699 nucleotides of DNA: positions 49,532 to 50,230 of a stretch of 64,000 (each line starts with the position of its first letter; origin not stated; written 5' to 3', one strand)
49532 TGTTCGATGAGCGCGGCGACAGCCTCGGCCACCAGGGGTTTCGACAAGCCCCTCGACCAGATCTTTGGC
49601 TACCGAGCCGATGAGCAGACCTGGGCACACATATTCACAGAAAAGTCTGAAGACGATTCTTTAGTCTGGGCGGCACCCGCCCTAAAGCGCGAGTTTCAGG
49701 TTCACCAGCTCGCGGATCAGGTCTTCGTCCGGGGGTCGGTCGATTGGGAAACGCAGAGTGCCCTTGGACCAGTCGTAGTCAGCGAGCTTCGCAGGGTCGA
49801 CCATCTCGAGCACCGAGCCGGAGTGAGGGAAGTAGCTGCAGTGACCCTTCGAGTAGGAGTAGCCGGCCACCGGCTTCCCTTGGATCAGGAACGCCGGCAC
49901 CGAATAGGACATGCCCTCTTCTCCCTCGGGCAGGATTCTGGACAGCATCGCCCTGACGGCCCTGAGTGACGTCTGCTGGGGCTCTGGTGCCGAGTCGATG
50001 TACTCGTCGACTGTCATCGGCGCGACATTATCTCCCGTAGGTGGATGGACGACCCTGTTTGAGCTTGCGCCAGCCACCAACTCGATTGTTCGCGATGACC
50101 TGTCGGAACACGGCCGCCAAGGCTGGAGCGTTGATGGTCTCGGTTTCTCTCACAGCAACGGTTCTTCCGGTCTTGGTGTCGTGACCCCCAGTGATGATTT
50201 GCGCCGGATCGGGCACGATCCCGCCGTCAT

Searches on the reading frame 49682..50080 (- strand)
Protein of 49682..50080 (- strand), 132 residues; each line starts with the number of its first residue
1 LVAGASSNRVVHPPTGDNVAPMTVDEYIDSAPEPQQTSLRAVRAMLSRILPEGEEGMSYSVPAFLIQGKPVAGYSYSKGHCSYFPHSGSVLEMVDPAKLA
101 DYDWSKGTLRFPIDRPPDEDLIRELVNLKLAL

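Call 9: search_protein_families(library=pfam, proteins=[window:49682-50080:-], max_evalue=0.01)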
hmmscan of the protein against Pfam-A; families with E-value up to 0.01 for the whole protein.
window:49682-50080:- (132 aa): 1 family
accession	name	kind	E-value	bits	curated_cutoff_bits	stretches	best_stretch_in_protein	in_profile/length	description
PF08818.16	DUF1801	-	5.1e-10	40.1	27.2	1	36-127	2-82/85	Domain of unknown function (DU1801)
